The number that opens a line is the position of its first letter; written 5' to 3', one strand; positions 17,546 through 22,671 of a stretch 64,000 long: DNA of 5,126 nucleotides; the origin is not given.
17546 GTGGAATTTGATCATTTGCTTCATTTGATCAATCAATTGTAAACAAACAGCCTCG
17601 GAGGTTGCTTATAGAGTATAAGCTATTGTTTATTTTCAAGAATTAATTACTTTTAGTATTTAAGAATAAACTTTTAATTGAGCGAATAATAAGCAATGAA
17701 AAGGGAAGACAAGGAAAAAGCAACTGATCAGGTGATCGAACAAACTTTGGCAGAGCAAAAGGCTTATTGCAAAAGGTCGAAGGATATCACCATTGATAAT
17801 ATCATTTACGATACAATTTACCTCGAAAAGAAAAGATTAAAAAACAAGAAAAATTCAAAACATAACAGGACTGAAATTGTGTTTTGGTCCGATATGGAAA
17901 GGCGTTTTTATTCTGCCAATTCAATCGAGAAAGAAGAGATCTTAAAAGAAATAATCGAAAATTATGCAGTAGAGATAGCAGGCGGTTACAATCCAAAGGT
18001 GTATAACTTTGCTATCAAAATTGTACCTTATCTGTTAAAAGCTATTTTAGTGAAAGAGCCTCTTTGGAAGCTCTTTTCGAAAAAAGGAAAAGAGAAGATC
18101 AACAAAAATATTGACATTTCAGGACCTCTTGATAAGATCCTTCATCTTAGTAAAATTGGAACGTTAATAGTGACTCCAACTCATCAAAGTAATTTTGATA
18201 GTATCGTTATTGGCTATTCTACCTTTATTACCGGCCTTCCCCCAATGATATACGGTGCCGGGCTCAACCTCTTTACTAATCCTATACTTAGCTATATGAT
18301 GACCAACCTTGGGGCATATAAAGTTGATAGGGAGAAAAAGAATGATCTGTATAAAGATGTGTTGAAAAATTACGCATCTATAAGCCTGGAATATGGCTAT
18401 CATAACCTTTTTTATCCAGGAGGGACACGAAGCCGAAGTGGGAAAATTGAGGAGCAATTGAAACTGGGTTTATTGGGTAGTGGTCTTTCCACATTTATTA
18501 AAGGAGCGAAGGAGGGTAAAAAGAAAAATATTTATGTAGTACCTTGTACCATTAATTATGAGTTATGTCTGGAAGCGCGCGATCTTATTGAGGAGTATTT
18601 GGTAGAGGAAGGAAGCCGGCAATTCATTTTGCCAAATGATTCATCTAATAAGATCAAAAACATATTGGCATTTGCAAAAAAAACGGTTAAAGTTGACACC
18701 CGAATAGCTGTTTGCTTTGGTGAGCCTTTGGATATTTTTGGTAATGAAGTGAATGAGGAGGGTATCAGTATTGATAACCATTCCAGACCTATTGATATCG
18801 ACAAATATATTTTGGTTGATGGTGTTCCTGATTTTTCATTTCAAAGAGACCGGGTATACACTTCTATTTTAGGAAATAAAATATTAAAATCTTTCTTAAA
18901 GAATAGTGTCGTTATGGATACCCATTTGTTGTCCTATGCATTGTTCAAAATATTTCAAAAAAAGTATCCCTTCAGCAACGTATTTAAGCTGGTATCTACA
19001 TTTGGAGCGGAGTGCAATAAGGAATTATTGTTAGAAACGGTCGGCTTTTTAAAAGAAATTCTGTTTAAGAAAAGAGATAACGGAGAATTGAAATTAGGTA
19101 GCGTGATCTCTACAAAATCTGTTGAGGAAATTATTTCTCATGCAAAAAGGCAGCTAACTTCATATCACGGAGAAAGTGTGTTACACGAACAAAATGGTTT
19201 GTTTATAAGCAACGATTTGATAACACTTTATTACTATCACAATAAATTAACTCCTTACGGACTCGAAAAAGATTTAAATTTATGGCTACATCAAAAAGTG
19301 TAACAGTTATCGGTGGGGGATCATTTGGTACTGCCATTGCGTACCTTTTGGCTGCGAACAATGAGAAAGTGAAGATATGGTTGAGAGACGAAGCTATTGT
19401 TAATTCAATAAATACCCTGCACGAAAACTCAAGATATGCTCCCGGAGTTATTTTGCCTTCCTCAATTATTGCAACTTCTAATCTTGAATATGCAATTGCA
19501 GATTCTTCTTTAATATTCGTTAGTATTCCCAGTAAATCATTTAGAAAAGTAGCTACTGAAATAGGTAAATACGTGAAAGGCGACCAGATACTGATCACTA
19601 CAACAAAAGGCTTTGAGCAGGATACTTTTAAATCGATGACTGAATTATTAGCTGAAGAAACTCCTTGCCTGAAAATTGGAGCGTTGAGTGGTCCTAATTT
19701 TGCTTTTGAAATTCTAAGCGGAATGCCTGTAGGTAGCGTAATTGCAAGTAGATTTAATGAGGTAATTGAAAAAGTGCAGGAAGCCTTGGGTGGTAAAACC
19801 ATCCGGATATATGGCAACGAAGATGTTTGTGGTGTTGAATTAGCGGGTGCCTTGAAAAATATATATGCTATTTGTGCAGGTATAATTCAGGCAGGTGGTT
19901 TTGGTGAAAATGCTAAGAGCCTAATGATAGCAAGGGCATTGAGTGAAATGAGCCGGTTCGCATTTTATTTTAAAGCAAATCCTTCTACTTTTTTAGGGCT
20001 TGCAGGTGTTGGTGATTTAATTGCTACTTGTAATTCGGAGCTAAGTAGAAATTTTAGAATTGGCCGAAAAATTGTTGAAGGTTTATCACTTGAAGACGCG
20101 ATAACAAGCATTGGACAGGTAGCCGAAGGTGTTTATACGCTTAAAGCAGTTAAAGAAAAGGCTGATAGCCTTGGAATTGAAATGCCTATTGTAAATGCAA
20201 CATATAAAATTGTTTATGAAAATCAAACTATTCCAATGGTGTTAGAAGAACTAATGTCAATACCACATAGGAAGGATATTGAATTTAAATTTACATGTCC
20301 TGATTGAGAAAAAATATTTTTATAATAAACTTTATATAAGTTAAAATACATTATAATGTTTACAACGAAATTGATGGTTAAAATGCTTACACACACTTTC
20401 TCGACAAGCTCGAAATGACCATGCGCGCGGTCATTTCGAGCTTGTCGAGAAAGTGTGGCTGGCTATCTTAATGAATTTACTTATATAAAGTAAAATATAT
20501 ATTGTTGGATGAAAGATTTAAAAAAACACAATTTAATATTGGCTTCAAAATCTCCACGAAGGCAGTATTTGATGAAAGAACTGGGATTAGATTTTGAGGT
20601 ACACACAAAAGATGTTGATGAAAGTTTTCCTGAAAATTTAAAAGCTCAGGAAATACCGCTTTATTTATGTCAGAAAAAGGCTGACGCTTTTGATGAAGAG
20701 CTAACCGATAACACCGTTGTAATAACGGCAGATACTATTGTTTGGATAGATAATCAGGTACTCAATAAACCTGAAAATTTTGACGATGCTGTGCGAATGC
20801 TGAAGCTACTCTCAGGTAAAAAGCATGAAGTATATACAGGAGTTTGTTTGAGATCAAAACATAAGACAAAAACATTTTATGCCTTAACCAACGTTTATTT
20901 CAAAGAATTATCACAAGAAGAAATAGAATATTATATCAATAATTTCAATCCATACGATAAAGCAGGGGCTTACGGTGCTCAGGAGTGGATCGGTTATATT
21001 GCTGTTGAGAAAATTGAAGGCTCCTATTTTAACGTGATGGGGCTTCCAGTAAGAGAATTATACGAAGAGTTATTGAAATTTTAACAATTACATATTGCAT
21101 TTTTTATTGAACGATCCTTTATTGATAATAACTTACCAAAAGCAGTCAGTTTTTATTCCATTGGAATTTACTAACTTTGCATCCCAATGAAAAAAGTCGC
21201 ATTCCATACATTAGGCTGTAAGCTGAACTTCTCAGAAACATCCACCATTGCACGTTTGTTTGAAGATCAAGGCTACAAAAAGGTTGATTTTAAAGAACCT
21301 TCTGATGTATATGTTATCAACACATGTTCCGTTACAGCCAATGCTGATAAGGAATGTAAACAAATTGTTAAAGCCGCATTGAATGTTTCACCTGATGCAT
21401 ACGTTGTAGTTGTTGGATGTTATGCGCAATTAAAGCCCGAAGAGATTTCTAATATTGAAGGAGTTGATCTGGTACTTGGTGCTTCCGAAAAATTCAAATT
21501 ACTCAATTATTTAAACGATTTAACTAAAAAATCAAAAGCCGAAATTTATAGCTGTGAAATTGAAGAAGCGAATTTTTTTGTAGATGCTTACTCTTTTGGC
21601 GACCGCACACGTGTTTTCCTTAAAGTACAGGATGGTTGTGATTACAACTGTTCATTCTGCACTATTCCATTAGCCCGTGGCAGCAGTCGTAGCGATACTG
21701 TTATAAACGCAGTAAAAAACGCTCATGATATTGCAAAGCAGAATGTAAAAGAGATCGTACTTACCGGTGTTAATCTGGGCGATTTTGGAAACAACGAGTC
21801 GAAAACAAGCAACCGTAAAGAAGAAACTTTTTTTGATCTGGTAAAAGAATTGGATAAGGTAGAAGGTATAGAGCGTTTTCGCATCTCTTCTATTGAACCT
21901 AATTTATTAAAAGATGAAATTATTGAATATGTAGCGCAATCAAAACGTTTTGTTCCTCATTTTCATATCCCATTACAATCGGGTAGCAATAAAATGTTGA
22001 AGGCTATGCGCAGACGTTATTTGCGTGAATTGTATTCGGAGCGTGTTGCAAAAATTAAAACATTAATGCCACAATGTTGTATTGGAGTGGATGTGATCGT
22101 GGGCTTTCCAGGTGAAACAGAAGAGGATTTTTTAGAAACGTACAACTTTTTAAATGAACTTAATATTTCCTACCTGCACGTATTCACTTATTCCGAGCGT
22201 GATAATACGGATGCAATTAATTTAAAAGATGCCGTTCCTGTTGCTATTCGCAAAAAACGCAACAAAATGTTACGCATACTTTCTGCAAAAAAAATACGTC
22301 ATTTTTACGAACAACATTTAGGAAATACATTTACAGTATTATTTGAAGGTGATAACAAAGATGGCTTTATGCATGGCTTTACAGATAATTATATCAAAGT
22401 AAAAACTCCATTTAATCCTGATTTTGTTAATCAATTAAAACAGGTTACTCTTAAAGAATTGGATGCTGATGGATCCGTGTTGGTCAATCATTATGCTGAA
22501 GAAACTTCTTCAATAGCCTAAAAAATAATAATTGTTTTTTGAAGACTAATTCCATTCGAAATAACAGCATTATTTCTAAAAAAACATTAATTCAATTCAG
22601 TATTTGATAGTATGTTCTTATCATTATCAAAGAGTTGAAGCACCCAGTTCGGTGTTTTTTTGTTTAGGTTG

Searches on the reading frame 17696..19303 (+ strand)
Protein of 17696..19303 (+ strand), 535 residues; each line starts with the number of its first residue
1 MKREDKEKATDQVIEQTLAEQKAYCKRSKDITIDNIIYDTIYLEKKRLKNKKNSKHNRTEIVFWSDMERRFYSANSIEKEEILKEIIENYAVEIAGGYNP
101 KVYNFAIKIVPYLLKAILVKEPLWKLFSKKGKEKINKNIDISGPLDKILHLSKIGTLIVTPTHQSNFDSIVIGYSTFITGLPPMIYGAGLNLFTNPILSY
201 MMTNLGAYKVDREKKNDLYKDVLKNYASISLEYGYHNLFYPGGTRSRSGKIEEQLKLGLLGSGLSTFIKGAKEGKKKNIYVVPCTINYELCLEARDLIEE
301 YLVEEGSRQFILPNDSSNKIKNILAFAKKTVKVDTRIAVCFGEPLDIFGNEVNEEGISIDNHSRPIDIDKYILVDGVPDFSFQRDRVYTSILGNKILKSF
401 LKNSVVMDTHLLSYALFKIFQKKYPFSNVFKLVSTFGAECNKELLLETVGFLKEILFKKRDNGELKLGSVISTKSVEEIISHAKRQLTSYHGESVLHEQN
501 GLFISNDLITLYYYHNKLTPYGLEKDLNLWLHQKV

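Call 39: search_protein_families(library=pfam, proteins=[window:17696-19303:+], max_evalue=0.00001)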
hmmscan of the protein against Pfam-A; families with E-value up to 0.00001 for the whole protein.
window:17696-19303:+ (535 aa): 1 family
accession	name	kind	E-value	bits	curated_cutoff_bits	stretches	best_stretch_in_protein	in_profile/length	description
PF01553.26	Acyltransferase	-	5.3e-13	49.4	23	1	153-286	12-131/132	Acyltransferase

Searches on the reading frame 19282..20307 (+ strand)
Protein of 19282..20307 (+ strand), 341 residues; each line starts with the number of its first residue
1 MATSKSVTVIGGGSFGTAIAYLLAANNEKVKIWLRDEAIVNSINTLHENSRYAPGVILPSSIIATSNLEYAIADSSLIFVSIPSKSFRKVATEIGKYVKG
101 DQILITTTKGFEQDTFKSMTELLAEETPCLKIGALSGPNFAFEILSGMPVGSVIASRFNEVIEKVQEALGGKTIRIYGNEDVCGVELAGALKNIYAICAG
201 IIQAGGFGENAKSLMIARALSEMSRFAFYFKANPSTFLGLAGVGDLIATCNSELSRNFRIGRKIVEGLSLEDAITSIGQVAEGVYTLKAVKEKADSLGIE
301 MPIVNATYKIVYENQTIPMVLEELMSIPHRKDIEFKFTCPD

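Call 39: search_protein_families(library=pfam, proteins=[window:19282-20307:+], max_evalue=0.00001)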
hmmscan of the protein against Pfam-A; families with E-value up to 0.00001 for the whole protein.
window:19282-20307:+ (341 aa): 5 families
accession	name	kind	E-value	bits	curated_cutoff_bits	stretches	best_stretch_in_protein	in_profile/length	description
PF07479.19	NAD_Gly3P_dh_C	-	1.4e-50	171.7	25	1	181-318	1-138/142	NAD-dependent glycerol-3-phosphate dehydrogenase C-terminus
PF01210.29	NAD_Gly3P_dh_N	-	1.2e-45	155.7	23.1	1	7-158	2-154/158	NAD-dependent glycerol-3-phosphate dehydrogenase N-terminus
PF20618.3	GPD_NAD_C_bact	-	2.4e-17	63.7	27.6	1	241-306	1-65/66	Bacterial GPD, NAD-dependent C-terminal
PF03807.23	F420_oxidored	-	4.2e-07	30.9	21.6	1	7-109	2-93/94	NADP oxidoreductase coenzyme F420-dependent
PF02558.23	ApbA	-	2.9e-06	27.4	22.2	1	7-113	1-105/150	Ketopantoate reductase PanE/ApbA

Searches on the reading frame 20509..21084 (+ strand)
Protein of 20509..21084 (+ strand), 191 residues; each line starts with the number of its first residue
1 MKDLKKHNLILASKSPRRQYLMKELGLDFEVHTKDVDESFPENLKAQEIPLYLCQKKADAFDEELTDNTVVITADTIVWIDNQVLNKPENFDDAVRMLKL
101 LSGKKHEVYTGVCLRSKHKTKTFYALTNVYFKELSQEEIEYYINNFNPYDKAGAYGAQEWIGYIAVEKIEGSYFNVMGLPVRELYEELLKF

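Call 39: search_protein_families(library=pfam, proteins=[window:20509-21084:+], max_evalue=0.00001)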
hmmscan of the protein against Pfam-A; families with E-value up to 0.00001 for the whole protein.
window:20509-21084:+ (191 aa): 1 family
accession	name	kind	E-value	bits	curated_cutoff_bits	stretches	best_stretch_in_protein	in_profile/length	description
PF02545.19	Maf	-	5.1e-63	212.6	27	1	8-190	1-186/187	Maf-like protein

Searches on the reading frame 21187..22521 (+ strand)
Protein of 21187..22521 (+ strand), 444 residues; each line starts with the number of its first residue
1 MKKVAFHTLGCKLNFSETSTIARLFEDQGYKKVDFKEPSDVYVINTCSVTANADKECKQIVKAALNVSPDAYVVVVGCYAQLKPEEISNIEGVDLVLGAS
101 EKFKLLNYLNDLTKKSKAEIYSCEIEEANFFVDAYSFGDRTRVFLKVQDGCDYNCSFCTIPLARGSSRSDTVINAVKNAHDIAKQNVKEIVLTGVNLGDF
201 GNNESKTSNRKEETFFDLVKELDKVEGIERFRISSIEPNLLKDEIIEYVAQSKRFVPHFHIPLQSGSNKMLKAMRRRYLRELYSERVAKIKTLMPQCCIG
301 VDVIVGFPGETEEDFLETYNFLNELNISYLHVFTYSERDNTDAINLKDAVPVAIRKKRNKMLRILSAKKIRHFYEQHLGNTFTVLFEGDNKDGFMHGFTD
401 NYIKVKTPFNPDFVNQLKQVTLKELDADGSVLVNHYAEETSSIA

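Call 39: search_protein_families(library=pfam, proteins=[window:21187-22521:+], max_evalue=0.00001)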
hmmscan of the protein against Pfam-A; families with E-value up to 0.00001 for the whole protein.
window:21187-22521:+ (444 aa): 2 families
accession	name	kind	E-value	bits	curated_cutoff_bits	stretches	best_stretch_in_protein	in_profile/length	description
PF00919.26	UPF0004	-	5.5e-25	87.7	27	1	3-98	1-98/98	Uncharacterized protein family UPF0004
PF04055.27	Radical_SAM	-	3.5e-22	79.8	29.5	1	146-322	2-166/166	Radical SAM superfamily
